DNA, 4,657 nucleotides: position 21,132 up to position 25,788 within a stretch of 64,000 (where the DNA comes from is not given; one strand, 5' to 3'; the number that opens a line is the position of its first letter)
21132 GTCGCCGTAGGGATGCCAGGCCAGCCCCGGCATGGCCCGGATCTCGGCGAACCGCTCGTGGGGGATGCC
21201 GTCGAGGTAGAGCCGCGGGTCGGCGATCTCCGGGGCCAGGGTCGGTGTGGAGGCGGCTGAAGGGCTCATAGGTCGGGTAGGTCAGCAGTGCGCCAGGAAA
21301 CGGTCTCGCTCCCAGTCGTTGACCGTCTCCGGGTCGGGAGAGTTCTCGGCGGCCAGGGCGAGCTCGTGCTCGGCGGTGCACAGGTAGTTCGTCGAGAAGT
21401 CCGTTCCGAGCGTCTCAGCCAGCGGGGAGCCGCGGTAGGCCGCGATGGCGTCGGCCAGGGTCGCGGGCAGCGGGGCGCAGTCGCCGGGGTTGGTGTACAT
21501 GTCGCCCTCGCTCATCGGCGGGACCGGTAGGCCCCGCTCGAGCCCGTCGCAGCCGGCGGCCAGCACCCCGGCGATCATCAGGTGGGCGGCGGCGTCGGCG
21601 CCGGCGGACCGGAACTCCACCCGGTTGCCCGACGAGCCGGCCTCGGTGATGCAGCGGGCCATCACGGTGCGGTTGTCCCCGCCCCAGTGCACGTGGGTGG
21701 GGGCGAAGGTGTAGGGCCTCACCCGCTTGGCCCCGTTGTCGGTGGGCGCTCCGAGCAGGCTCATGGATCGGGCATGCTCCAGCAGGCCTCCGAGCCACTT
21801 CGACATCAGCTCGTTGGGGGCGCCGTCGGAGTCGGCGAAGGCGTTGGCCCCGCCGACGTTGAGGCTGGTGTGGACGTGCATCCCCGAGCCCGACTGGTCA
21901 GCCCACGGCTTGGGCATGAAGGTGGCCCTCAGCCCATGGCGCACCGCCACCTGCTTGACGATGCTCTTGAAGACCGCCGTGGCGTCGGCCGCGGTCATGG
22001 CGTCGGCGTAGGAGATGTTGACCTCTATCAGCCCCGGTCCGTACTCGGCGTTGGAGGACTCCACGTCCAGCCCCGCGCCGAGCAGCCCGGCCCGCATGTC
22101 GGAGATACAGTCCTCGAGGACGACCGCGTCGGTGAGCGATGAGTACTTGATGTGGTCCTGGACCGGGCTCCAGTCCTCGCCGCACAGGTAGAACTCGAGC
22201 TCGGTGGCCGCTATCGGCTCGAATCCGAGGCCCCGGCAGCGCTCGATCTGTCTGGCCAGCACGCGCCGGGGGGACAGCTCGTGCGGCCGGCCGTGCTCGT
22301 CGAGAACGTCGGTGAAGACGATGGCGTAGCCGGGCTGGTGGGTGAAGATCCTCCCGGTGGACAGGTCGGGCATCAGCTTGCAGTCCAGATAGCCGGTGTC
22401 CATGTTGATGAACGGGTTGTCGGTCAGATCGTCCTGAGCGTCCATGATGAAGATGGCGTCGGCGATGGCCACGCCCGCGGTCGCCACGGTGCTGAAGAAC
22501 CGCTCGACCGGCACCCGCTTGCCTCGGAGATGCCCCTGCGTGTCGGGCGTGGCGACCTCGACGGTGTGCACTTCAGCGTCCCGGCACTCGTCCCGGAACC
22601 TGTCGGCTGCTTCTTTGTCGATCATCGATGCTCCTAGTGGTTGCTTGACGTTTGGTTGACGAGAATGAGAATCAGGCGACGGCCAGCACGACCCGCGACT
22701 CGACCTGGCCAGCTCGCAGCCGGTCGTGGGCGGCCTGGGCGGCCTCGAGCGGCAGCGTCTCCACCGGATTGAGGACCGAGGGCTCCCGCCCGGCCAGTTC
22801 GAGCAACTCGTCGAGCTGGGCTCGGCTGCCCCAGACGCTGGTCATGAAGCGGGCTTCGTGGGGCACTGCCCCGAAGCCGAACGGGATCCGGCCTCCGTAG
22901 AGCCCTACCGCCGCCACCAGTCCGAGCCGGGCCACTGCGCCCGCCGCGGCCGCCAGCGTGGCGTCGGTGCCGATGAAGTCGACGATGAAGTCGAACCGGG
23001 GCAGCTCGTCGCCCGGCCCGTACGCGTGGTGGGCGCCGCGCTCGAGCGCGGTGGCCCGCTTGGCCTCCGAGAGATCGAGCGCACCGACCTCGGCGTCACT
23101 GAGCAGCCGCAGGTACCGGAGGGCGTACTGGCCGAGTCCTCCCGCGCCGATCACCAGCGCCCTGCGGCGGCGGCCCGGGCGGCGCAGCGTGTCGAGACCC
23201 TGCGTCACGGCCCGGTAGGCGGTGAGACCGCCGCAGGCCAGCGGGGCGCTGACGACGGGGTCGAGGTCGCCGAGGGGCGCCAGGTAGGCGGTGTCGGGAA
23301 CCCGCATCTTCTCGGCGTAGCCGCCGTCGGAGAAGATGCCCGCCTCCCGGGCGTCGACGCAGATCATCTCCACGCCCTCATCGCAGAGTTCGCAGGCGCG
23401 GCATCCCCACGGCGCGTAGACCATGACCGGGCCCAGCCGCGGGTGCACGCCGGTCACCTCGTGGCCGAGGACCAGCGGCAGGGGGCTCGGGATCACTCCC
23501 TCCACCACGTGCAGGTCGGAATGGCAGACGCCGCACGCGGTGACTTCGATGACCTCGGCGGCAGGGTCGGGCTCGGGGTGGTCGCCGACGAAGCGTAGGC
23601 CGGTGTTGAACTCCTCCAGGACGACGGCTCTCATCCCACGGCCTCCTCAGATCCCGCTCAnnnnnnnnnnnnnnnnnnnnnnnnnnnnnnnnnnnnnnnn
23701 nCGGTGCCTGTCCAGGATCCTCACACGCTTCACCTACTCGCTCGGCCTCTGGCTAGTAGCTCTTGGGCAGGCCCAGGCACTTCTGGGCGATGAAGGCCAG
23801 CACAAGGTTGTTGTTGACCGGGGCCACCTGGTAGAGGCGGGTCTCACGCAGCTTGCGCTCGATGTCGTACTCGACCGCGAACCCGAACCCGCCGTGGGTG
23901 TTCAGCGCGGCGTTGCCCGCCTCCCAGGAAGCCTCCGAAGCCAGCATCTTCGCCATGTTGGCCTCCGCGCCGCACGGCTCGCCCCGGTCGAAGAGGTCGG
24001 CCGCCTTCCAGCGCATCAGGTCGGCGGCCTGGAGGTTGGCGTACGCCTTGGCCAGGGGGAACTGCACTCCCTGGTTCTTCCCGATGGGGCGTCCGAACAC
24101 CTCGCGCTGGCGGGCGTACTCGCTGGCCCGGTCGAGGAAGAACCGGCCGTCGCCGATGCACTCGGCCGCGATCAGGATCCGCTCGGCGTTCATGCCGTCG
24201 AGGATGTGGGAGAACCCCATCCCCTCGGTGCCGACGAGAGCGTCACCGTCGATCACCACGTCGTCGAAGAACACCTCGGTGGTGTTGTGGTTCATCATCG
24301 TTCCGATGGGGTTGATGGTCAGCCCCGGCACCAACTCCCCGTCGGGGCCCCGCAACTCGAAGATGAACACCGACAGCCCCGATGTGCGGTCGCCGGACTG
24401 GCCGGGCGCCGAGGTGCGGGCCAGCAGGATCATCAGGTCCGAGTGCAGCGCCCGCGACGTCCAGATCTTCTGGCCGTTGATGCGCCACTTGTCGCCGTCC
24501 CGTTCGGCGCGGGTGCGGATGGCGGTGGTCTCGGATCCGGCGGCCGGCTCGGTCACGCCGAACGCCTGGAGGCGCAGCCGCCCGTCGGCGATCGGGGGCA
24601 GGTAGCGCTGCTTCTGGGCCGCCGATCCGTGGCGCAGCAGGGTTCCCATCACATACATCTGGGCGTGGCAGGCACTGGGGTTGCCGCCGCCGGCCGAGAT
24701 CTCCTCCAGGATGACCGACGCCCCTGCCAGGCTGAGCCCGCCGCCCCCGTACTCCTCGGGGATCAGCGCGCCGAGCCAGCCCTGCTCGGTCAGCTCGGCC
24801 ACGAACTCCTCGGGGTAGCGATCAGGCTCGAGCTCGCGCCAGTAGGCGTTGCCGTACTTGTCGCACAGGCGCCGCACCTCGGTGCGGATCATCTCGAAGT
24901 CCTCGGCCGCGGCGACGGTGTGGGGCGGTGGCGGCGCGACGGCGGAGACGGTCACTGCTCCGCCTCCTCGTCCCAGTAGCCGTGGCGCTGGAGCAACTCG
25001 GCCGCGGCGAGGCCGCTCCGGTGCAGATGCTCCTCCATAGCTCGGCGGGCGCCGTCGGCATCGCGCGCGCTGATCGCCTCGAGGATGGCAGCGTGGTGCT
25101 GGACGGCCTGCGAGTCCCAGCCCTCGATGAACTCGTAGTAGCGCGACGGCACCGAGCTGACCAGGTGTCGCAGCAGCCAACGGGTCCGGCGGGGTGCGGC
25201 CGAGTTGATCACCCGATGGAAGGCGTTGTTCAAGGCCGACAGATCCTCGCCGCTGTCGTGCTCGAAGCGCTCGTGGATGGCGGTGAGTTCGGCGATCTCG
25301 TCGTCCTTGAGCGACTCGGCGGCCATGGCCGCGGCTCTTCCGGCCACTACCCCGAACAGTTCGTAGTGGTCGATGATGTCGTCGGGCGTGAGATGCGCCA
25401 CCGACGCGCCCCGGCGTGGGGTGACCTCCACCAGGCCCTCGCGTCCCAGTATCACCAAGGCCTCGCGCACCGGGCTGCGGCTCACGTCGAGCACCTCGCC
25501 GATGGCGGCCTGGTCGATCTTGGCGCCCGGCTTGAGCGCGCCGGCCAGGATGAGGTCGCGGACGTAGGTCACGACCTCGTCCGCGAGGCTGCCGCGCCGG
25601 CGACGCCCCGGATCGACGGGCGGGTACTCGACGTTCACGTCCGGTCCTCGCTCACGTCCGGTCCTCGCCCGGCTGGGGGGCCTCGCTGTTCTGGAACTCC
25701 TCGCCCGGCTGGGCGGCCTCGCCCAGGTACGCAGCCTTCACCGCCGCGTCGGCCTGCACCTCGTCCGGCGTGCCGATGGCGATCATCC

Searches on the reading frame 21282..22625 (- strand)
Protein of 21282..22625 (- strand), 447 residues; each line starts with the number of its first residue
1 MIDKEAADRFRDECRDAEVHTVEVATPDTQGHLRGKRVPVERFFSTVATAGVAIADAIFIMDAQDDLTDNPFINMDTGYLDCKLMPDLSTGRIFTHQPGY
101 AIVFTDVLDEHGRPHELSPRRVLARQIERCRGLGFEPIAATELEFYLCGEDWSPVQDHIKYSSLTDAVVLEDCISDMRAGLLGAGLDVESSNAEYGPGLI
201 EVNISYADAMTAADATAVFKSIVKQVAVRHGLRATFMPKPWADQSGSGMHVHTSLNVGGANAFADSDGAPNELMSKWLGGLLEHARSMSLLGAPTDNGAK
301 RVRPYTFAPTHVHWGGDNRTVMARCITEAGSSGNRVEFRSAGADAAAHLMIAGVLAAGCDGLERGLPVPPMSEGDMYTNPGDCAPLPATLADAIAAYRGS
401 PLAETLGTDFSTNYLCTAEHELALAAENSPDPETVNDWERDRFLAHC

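Call 55: search_protein_families(library=pfam, proteins=[window:21282-22625:-], max_evalue=0.00001)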
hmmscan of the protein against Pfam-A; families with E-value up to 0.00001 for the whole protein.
window:21282-22625:- (447 aa): 1 family
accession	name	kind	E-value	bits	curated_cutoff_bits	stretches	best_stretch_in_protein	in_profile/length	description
PF00120.29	Gln-synt_C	-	3.4e-77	260.3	24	1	117-427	2-334/344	Glutamine synthetase, catalytic domain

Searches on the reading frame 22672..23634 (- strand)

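Call 55: search_protein_families(library=pfam, proteins=[window:22672-23634:-], max_evalue=0.00001)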
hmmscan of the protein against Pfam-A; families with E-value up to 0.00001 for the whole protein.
window:22672-23634:- (320 aa): 3 families
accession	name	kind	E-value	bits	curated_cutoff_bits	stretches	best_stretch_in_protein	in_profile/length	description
PF08240.17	ADH_N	-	9.1e-14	52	23.5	1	28-119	6-100/104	Alcohol dehydrogenase GroES-like domain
PF00107.32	ADH_zinc_N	-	1.5e-09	38.3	31.8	1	166-280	1-126/129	Zinc-binding dehydrogenase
PF13602.12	ADH_zinc_N_2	-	9.7e-06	27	27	0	213-317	22-134/134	Zinc-binding dehydrogenase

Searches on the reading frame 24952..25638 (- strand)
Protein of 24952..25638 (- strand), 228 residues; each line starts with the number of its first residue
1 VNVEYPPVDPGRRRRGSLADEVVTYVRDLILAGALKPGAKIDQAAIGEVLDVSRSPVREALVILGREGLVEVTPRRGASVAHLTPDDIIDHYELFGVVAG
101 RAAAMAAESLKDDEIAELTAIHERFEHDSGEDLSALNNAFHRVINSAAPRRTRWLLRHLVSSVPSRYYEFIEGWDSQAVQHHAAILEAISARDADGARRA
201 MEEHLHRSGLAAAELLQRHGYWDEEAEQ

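Call 56: search_protein_families(library=pfam, proteins=[window:24952-25638:-], max_evalue=0.00001)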
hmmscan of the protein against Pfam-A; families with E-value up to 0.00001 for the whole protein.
window:24952-25638:- (228 aa): 2 families
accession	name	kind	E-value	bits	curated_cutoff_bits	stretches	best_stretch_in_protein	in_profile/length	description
PF07729.17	FCD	-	1.2e-16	61.7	24.3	1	92-206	3-124/125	FCD domain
PF00392.27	GntR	-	7.1e-15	54.9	27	1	18-80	1-64/64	Bacterial regulatory proteins, gntR family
